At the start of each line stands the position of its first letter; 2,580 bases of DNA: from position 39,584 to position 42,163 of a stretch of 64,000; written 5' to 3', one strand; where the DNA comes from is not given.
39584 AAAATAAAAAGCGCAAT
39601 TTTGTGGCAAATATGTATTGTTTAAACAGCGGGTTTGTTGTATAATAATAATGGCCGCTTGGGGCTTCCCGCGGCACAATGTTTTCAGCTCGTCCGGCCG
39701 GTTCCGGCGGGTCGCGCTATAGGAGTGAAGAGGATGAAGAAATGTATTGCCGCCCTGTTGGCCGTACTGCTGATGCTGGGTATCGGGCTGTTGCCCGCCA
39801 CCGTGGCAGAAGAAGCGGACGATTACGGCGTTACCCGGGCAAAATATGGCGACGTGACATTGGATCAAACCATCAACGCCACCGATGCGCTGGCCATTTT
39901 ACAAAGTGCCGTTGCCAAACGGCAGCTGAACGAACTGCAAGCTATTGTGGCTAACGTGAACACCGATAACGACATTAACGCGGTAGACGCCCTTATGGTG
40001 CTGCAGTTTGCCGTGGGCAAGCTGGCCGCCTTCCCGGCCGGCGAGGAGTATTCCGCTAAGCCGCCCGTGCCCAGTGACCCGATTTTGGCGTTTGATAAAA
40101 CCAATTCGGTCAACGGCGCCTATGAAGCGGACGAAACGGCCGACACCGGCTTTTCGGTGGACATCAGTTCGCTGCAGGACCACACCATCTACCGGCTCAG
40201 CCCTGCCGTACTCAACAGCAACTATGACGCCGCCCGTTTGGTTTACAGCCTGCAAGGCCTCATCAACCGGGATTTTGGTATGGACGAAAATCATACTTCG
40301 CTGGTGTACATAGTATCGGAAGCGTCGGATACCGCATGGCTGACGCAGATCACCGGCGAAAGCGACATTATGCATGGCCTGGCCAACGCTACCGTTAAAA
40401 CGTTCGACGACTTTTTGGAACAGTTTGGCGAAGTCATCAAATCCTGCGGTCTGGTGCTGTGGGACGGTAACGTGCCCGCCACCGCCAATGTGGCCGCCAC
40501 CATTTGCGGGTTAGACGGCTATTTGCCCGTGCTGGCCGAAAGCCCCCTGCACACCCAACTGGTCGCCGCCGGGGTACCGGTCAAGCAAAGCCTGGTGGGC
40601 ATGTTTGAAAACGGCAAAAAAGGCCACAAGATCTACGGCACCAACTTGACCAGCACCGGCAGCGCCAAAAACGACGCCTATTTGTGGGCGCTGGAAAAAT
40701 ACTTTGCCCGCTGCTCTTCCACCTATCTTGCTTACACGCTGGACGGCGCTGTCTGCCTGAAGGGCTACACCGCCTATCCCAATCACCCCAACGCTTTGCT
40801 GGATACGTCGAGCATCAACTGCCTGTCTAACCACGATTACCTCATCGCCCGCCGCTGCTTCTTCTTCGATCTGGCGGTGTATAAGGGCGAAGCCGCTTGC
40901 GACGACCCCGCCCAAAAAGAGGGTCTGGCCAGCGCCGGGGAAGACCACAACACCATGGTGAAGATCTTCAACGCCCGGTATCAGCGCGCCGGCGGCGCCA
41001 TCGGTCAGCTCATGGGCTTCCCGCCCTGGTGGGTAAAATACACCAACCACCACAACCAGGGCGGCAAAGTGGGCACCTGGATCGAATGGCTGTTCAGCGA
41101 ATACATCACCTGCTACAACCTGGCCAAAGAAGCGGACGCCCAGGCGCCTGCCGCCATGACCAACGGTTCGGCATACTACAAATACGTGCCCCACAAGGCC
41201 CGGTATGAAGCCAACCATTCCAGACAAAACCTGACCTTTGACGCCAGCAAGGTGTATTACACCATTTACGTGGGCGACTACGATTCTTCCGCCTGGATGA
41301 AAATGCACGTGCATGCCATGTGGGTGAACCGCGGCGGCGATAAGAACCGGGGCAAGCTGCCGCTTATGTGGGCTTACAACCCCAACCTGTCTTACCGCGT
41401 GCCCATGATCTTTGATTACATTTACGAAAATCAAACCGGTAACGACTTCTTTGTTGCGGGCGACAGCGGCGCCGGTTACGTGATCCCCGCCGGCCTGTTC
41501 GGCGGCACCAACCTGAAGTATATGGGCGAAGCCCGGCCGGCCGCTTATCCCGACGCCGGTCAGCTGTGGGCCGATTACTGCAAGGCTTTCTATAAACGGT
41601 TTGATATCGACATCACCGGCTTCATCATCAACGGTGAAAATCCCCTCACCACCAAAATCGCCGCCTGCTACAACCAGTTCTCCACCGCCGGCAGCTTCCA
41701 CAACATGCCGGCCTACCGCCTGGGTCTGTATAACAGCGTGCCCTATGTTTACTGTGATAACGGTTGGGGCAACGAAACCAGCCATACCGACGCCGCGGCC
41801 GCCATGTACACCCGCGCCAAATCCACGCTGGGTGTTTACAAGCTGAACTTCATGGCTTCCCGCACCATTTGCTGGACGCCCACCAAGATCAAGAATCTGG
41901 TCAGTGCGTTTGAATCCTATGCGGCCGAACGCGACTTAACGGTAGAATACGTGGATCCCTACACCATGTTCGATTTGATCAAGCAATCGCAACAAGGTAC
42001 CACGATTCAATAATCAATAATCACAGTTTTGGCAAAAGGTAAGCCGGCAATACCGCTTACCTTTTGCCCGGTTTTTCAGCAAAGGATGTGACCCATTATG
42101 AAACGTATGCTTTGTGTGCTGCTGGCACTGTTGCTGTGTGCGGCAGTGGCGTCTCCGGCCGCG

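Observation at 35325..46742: Five tandem paralogs of an uncharacterised ~550-aa domain family, four tethered by N-terminal dockerins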

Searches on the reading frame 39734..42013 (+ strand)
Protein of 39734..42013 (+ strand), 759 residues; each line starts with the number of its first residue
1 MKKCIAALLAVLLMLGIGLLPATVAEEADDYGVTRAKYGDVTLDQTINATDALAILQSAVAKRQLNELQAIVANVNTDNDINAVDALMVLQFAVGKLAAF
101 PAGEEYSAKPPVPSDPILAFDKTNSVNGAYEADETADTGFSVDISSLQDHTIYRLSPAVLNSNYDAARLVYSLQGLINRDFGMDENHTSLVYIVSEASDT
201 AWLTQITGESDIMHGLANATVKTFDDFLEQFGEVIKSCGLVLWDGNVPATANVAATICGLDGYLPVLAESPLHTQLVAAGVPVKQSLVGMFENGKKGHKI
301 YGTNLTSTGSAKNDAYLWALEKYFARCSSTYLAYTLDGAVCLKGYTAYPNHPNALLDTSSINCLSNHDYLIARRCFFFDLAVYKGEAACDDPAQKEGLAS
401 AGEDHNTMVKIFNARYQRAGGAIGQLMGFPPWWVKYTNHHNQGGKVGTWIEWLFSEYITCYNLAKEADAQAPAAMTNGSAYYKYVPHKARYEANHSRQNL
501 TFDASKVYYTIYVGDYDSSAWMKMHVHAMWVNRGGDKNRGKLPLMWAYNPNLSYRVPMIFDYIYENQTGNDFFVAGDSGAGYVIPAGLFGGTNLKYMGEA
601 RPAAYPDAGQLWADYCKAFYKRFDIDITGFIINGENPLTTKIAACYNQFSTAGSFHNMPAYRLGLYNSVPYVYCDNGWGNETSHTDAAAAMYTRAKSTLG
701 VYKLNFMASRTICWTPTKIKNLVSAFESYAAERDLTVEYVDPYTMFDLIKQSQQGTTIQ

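Call 4: search_protein_families(library=pfam, proteins=[window:39734-42013:+], max_evalue=1)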
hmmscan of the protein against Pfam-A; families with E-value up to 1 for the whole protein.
window:39734-42013:+ (759 aa): 4 families
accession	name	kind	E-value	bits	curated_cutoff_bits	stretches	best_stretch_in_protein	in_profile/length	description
PF14323.11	GxGYxYP_C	-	1.2e-21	78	27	1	506-678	2-165/242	GxGYxYP putative glycoside hydrolase C-terminal domain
PF00404.24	Dockerin_1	-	2.9e-06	27.8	22.9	1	38-89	1-52/57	Dockerin type I domain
PF16216.10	GxGYxYP_N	-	7e-06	26.2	23.9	1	168-232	16-71/72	GxGYxYP_N 1st domain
PF20957.2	GxGYxYP_N_2nd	-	1.4e-05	25.6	24.5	1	239-327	3-68/68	GxGYxYP_N second domain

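Call 5: search_protein_families(library=ncbifam, proteins=[window:39734-42013:+], max_evalue=1)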
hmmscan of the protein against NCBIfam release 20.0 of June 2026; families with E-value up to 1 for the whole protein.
window:39734-42013:+ (759 aa): 0 families

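Call 6: search_solved_structures(query=window:39734-42013:+, max_evalue=1, show_alignments=2)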
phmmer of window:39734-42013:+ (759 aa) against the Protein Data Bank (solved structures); distinct sequences matched with E-value up to 1: 9.
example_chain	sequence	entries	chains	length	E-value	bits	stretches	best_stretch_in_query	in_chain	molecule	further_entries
3sgg_A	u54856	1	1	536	6e-05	24.8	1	508-590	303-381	Hypothetical hydrolase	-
8x39_A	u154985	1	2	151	0.011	17.4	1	30-105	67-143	Serine protease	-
8x3a_A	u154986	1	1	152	0.011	17.3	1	30-105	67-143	Serine protease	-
4uyq_B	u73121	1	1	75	0.014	17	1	38-105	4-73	Cellulosomal scaffoldin adaptor protein B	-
4uyp_B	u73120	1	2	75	0.11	14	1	38-105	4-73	Cellulosomal scaffoldin adaptor protein B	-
2ccl_B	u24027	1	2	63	0.12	14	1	38-93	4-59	ENDO-1,4-BETA-XYLANASE Y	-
1daq_A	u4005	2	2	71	0.29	12.6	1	37-100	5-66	ENDOGLUCANASE SS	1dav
2mte_A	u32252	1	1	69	0.33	12.5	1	37-98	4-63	Cellulose 1,4-beta-cellobiosidase (reducing end) CelS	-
1ohz_B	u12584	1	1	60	0.36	12.3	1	39-93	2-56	ENDO-1,4-BETA-XYLANASE Y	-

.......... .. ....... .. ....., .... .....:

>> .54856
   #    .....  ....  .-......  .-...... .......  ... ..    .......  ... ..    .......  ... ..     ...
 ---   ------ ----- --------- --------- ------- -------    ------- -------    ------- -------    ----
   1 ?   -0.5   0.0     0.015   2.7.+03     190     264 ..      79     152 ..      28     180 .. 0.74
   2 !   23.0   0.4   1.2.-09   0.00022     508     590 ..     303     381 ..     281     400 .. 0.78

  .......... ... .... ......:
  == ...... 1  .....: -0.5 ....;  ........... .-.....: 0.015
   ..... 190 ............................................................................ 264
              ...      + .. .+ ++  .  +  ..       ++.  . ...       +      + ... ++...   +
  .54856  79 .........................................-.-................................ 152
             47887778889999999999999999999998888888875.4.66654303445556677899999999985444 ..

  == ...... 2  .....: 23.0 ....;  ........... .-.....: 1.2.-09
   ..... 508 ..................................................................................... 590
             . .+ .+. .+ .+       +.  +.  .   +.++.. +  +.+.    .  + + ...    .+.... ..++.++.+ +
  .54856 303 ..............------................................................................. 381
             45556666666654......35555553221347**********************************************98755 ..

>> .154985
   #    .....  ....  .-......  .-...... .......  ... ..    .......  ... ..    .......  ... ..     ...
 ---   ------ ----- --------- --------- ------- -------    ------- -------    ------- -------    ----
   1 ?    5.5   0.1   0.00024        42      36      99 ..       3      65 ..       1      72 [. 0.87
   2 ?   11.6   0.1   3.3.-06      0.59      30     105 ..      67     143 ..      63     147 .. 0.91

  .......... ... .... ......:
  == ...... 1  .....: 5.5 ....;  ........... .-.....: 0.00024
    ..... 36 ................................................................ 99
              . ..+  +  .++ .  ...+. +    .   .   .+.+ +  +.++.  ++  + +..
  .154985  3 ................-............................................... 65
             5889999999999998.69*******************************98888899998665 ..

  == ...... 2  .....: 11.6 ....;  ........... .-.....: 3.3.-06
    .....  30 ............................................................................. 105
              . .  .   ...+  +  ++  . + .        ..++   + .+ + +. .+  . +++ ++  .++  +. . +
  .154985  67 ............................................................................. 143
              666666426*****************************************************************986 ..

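Call 16: find_homologous_proteins(query=window:40091-42010:+, max_evalue=0.00001)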
Query window:40091-42010:+ (640 aa): 782 proteins with E <= 0.00001 among 8000 candidates; the best 120 are listed.
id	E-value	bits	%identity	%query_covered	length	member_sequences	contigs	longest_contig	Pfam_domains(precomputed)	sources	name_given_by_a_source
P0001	0.0e+0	1489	100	99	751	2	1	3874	PF20957.3,PF00404.25,PF14323.12,PF16216.11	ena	-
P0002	4.1e-273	926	63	100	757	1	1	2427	PF14323.12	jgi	jgi:hypothetical protein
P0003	1.4e-271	921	64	100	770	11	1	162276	PF00404.25,PF14323.12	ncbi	-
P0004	4.0e-270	916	62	100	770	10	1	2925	PF20957.3,PF00404.25,PF14323.12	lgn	-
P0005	1.5e-264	898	62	100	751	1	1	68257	PF00404.25,PF14323.12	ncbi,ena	-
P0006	3.4e-261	887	61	100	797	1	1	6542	PF20957.3,PF00404.25,PF14323.12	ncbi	-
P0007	1.3e-259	881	61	100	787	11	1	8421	PF14323.12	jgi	-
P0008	8.0e-257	872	61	100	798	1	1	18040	PF20957.3,PF00404.25,PF14323.12,PF16216.11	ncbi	-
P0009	1.5e-256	871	60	100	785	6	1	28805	PF14323.12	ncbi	-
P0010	4.2e-256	870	60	100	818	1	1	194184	PF20957.3,PF00404.25,PF14323.12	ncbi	-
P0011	5.3e-255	866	59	100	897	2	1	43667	PF00404.25,PF14323.12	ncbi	-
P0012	6.7e-254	862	60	100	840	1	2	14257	PF20957.3,PF14323.12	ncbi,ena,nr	ncbi:MAG: hypothetical protein IKU10_05720 [Clostridia bacterium]|nr:hypothetical protein [Clostridi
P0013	1.4e-253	861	58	100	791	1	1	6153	PF20957.3,PF00404.25,PF14323.12,PF16216.11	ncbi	-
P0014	2.3e-251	854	59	100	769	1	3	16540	PF00404.25,PF14323.12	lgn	-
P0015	2.4e-251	854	59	100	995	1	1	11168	PF00404.25,PF14323.12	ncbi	-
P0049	4.1e-225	767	51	100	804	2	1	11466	PF20957.3,PF00404.25,PF14323.12,PF16216.11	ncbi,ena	-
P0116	4.7e-170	585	47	98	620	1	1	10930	PF14323.12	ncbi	-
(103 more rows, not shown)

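Call 17: find_related_loci(query=A1, collection=genome_contigs, flank=10000)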
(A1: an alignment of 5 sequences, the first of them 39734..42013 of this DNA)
Query A1 (759 aa) in genome_contigs; peptide patterns used: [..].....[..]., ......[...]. (x = any residue, [..] = any of these).
237 stretches matched a pattern; 211 encode a relative of the query (tblastn E <= 1e-3); the best 80 are kept; 73 distinct loci.
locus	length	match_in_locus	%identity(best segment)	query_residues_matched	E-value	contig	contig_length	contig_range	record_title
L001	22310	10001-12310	59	1-759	0e+0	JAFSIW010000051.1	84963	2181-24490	MAG: Clostridia bacterium isolate RGIG3183 Goat_Rectum.Co__c1551925, whole genome shotgun sequence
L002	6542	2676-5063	58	1-759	0e+0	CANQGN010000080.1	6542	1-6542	MAG: uncultured Clostridia bacterium isolate Lapin-032__bin18 genome assembly, contig: Lapin-032__NODE_15127_length_6542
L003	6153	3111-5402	57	22-759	0e+0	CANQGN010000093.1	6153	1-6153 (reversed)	MAG: uncultured Clostridia bacterium isolate Lapin-032__bin18 genome assembly, contig: Lapin-032__NODE_16256_length_6153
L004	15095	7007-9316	59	1-758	0e+0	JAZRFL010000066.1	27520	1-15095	MAG: Acutalibacteraceae bacterium isolate T1900045495_YK20190189.MAGScoT_cleanbin_000006 SGB_7427_k141_3002138, whole ge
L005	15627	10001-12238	59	25-759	0e+0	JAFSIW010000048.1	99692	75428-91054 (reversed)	MAG: Clostridia bacterium isolate RGIG3183 Goat_Rectum.Co__c1350214, whole genome shotgun sequence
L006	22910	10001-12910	62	1-759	0e+0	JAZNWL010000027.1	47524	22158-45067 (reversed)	MAG: Acutalibacteraceae bacterium isolate T1900044784_TS20190250.MAGScoT_cleanbin_000010 SGB_2598_k141_1450169, whole ge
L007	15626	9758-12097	54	17-758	0e+0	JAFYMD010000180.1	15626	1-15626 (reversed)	MAG: Clostridia bacterium isolate RGIG7216 Water_buffalos_Cecum-1__c835171, whole genome shotgun sequence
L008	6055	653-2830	56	54-758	0e+0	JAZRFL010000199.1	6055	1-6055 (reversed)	MAG: Acutalibacteraceae bacterium isolate T1900045495_YK20190189.MAGScoT_cleanbin_000006 SGB_7427_k141_3053933, whole ge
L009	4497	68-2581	52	1-758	0e+0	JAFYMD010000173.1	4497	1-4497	MAG: Clostridia bacterium isolate RGIG7216 Water_buffalos_Cecum-1__c796631, whole genome shotgun sequence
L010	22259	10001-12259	53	1-759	0e+0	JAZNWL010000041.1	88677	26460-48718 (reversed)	MAG: Acutalibacteraceae bacterium isolate T1900044784_TS20190250.MAGScoT_cleanbin_000010 SGB_2598_k141_1296471, whole ge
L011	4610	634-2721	54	58-758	0e+0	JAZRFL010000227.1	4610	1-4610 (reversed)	MAG: Acutalibacteraceae bacterium isolate T1900045495_YK20190189.MAGScoT_cleanbin_000006 SGB_7427_k141_1544813, whole ge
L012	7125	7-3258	48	1-759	0e+0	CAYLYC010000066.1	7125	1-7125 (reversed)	MAG TPA_asm: uncultured Eubacteriales bacterium isolate SRP315200_co2_291 genome assembly, contig: NODE_17729_length_712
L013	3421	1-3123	48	1-759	0e+0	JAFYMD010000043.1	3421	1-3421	MAG: Clostridia bacterium isolate RGIG7216 Water_buffalos_Cecum-1__c183324, whole genome shotgun sequence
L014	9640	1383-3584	51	38-759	0e+0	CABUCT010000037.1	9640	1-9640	MAG TPA_asm: uncultured Ruminococcaceae bacterium isolate MGYG-HGUT-03887 genome assembly, contig: GUT_GENOME247220_37,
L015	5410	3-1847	57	145-758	0e+0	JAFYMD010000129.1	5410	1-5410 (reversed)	MAG: Clostridia bacterium isolate RGIG7216 Water_buffalos_Cecum-1__c627702, whole genome shotgun sequence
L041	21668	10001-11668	35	163-751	4e-90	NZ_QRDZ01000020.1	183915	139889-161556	Cohnella phaseoli strain CECT 7287 Ga0244611_120, whole genome shotgun sequence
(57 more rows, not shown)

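Call 24: search_solved_structures(query=A2, max_evalue=0.01, show_alignments=2)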
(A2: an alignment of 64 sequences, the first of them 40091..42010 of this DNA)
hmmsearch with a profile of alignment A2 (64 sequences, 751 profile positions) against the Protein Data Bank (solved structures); distinct sequences matched with E-value up to 0.01: 14.
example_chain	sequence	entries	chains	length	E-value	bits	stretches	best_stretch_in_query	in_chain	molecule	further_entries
8x3a_A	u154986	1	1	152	8.6e-10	41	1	31-106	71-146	Serine protease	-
8x39_A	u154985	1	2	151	9.2e-10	40.9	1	31-106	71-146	Serine protease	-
3sgg_A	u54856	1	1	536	3.7e-08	35.6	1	493-588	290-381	Hypothetical hydrolase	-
2ccl_B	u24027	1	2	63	6.3e-06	28.2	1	34-92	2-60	ENDO-1,4-BETA-XYLANASE Y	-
4uyq_B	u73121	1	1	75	8.7e-06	27.7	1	34-102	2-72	Cellulosomal scaffoldin adaptor protein B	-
4uyp_B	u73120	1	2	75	1.4e-05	27.1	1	34-102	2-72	Cellulosomal scaffoldin adaptor protein B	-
1ohz_B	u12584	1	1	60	2.7e-05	26.1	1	36-92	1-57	ENDO-1,4-BETA-XYLANASE Y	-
8ajy_B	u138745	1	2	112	7.1e-05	24.7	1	30-91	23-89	Dockerin from ScaH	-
1daq_A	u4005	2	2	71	0.00022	23.1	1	33-98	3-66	ENDOGLUCANASE SS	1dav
2mte_A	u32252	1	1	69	0.00027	22.8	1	34-98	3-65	Cellulose 1,4-beta-cellobiosidase (reducing end) CelS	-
4fl4_A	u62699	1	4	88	0.00038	22.3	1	33-98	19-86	Glycoside hydrolase family 9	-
4dh2_B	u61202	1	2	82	0.0033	19.2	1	34-104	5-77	Dockerin type 1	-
2y3n_B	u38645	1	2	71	0.0055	18.5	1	36-90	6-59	CELLULOSOMAL FAMILY-48 PROCESSIVE GLYCOSIDE HYDROLASE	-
3ul4_B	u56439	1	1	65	0.0062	18.3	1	34-96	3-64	Cellulosome enzyme, dockerin type I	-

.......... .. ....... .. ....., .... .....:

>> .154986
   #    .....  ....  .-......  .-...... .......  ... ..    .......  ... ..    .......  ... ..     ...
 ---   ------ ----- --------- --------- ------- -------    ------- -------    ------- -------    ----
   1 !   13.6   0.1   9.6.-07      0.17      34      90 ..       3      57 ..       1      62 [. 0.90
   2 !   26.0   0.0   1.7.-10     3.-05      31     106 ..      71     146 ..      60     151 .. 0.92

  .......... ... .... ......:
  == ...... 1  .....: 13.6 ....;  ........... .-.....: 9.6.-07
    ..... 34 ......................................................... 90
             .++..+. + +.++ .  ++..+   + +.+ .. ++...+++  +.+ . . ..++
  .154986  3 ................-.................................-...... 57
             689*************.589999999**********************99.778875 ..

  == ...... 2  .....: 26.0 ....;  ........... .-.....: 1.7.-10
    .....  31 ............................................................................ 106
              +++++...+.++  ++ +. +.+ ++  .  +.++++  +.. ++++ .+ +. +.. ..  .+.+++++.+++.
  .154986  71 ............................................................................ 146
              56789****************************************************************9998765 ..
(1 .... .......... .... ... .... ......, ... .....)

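Call 28: predict_structure(alignment_id=A2)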
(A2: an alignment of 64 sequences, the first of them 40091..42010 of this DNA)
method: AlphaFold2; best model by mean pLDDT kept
length: 640 residues; sequences in the alignment: 64
mean_pLDDT: 94.5   pTM: 0.94
mean pLDDT of the five models: 94.5, 93.8, 93.5, 93.4, 93.2
residues with pLDDT >= 90: 566; 70-90: 66; 50-70: 8; < 50: 0
segments of 3 or more residues with pLDDT < 50: none
pLDDT, mean of each block of 10 residues (from residue 1): 86 92 95 96 89 98 93 96 94 92 97 98 98 99 98 98 98 97 96 99 98 96 95 94 94 98 97 97 98 98 96 93 94 96 89 88 95 96 97 90 94 94 95 96 96 93 95 94 95 97 96 92 97 94 92 83 79 91 93 91 95 97 98 93
secondary structure, 60 per line:
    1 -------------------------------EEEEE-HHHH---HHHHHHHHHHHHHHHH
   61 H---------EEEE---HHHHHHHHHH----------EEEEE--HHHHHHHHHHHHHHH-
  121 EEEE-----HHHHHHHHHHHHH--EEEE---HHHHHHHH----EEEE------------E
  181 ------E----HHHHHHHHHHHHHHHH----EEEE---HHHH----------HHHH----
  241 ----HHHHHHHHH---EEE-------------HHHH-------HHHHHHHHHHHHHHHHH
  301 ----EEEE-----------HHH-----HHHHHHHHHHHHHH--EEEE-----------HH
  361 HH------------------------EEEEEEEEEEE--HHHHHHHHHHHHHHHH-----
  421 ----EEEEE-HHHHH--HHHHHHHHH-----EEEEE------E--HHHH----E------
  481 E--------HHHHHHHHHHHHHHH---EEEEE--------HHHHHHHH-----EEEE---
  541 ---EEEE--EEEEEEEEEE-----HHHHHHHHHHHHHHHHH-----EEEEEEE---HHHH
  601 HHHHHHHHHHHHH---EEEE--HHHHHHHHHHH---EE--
elements in order: E32-36 H38-41 H45-61 E71-74 H78-87 E98-102 H105-119 E121-124 H130-142 E145-148 H152-159 E164-167 H192-207 E212-215 H219-222 H233-236 H245-253 E257-259 H273-276 H284-300 E305-308 H328-341 E344-347 H359-362 E387-397 H400-415 E425-429 H431-435 H438-446 E452-456 H466-469 H490-504 E508-512 H521-528 E534-537 E544-547 E550-559 H565-581 E587-593 H597-613 E617-620 H623-633

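Call 30: fold_search(model_id=the predicted structure, library=pdb)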
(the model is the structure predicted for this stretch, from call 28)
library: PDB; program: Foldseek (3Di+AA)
matches with E <= 10: 521; with E <= 0.001: 1
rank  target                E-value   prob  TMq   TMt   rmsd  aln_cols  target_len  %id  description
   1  3sgg                  6.0e-21  1.00  0.62  0.76   5.6       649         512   15  Crystal structure of a putative hydrolase (BT_2193) from Bacteroides thetaiotaomicron VPI-5482 at 1.25 A resolution (released 2011-06-29)
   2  7kur                  4.6e-03  0.10  0.12  0.12  24.6       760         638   10  Crystal Structure of Danio rerio Histone Deacetylase 10 Y307F Mutant in Complex with N-Acetylputrescine (released 2021-02-03)
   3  7kuq                  5.5e-03  0.13  0.14  0.14  24.3       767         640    9  Crystal Structure of Danio rerio Histone Deacetylase 10 Y307F Mutant in Complex with N8-Acetylspermidine (released 2021-02-03)
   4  6uhv                  5.8e-03  0.10  0.11  0.12  23.9       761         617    8  Crystal Structure of Danio rerio Histone Deacetylase 10 in Complex with 6-[(3-aminopropyl)amino]-N-hydroxyhexanamide (released 2019-12-04)
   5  2qv5_A                6.4e-03  0.99  0.23  0.49   7.2       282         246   11  Crystal structure of uncharacterized protein ATU2773 from Agrobacterium tumefaciens C58 (released 2007-08-21)
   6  7kus                  6.4e-03  0.11  0.13  0.13  24.5       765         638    9  Crystal Structure of Danio rerio Histone Deacetylase 10 H137A Mutant in Complex with N8-Acetylspermidine (Tetrahedral In (released 2021-02-03)
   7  6uim                  7.2e-03  0.11  0.13  0.14  23.3       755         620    8  Crystal Structure of Danio rerio Histone Deacetylase 10 in Complex with 7-{[(3-aminopropyl)amino]-2-oxoheptyl} thioaceta (released 2019-12-04)
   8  5g0i_A                8.0e-03  0.10  0.12  0.11  27.1       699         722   10  Crystal structure of Danio rerio HDAC6 CD1 and CD2 (linker cleaved) in complex with Nexturastat A (released 2016-07-27)
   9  7u3m                  8.5e-03  0.10  0.13  0.13  24.9       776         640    8  Crystal Structure of Danio rerio Histone Deacetylase 10 in Complex with N-methylpiperazine Benzhydroxamic Acid (released 2022-04-06)
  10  7kuv                  1.1e-02  0.09  0.12  0.12  23.6       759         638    9  Crystal Structure of Danio rerio Histone Deacetylase 10 in Complex with Acetate (released 2021-02-03)
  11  6wdw                  1.1e-02  0.08  0.12  0.12  24.6       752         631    9  Crystal Structure of Danio rerio Histone Deacetylase 10 in Complex with Dimethylaminoethylindole Phenylhydroxamate Inhib (released 2020-07-22)
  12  4u1r_A                1.1e-02  0.08  0.11  0.10  26.7       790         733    8  ATP-bound structure of human platelet phosphofructokinase in an R-state, crystal form II (released 2015-06-03)
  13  7u59                  1.2e-02  0.09  0.13  0.13  23.7       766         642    9  Crystal Structure of Danio rerio Histone Deacetylase 10 in Complex with Piperidine-4-hydroxamic acid Inhibitor (released 2023-01-11)
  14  6ufn                  1.6e-02  0.08  0.13  0.13  24.1       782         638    9  Crystal Structure of Danio rerio Histone Deacetylase 10 in Complex with 7-[(3-aminopropyl)amino]heptan-2-one (released 2019-12-04)
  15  6uhu                  1.7e-02  0.08  0.13  0.13  24.0       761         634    8  Crystal Structure of Danio rerio Histone Deacetylase 10 in Complex with 5-[(3-aminopropyl)amino]pentylboronic acid (released 2019-12-04)
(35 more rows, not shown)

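Call 40: search_protein_families(library=pfam, alignment_id=A3, max_evalue=0.00001)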
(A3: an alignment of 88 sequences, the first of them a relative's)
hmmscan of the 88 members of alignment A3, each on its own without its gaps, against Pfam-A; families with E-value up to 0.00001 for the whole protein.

A. member 1, L001:6039-7751:- (571 aa): 2 families
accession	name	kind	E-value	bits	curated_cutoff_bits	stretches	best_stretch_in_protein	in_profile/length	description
PF01183.26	Glyco_hydro_25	-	3.5e-28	99.6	27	1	42-224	1-180/180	Glycosyl hydrolases family 25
PF00404.24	Dockerin_1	-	5e-07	30.3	22.9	1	505-557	1-53/57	Dockerin type I domain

B. families by the number of members that match (of 88 scanned): 102 families (the first 25 are shown)
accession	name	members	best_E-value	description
PF00404.24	Dockerin_1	4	6.2e-10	Dockerin type I domain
PF03862.18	SpoVAC_SpoVAEB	3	3.1e-40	SpoVAC/SpoVAEB sporulation membrane protein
PF00005.33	ABC_tran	3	1.5e-33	ABC transporter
PF04932.20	Wzy_C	3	1.2e-15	O-Antigen ligase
PF06723.19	MreB_Mbl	2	1.8e-98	MreB/Mbl protein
PF00905.27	Transpeptidase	2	1.2e-59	Penicillin binding protein transpeptidase domain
PF14262.12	Cthe_2159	2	1.3e-55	Carbohydrate-binding domain-containing protein Cthe_2159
PF00664.28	ABC_membrane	2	7.5e-54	ABC transporter transmembrane region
PF01074.27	Glyco_hydro_38N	2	5.4e-36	Glycosyl hydrolases family 38 N-terminal domain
PF04263.21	TPK_catalytic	2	3.1e-21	Thiamin pyrophosphokinase, catalytic domain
PF19583.5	ODP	2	8e-20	ODP family beta lactamase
PF00156.33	Pribosyltran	2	2.3e-15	Phosphoribosyl transferase domain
PF00012.26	HSP70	2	2.5e-13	Hsp70 protein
PF04265.19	TPK_B1_binding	2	3.7e-13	Thiamin pyrophosphokinase, vitamin B1 binding domain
PF09261.16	Alpha-mann_mid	2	8.3e-13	Alpha mannosidase middle domain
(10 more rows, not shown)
